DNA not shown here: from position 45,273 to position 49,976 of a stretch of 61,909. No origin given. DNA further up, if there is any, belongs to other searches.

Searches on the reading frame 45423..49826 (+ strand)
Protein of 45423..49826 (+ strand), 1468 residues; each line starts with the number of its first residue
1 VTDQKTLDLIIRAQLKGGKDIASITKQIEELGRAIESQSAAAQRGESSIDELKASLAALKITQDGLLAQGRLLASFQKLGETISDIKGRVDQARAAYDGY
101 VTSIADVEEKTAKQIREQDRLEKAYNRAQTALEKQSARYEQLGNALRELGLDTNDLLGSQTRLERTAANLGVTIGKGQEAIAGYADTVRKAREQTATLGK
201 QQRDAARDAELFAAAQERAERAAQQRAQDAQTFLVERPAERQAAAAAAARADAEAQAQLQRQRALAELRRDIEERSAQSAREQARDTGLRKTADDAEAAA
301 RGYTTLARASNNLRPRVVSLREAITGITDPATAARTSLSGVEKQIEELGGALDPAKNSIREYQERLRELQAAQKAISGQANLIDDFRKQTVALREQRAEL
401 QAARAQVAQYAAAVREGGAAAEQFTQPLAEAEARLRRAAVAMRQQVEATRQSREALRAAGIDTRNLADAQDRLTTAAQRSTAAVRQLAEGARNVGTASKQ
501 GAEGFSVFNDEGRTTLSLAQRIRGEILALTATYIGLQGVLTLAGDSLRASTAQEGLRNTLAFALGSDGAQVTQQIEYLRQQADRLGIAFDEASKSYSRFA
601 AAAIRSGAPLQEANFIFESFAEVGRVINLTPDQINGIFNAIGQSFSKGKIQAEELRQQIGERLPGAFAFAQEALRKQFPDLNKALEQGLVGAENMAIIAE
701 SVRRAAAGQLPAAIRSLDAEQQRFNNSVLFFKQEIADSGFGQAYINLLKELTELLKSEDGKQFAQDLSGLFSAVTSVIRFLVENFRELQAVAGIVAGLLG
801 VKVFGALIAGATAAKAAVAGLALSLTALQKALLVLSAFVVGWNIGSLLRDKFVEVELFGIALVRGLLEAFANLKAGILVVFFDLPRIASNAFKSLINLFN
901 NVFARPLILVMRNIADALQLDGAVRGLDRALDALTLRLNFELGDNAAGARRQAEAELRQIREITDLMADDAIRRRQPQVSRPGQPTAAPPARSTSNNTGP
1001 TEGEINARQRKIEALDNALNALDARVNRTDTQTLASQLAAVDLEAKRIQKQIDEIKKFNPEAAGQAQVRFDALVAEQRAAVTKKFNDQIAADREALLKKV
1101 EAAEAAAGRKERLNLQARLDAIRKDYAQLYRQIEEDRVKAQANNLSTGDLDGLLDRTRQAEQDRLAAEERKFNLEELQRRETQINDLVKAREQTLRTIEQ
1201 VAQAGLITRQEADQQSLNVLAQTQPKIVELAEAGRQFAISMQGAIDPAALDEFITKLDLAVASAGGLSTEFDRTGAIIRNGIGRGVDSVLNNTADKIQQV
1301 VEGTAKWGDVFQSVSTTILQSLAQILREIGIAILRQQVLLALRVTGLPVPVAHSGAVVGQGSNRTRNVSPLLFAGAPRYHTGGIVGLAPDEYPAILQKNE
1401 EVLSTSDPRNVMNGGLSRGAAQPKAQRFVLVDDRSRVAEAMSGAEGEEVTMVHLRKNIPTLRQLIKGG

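Call 33: search_protein_families(library=pfam, proteins=[window:45423-49826:+], max_evalue=0.001)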
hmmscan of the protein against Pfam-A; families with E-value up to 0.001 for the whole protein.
window:45423-49826:+ (1468 aa): 1 family
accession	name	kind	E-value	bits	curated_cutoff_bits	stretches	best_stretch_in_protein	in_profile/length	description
PF20155.4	TMP_3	-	2.7e-16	60.3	41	1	549-735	6-190/192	Tape measure protein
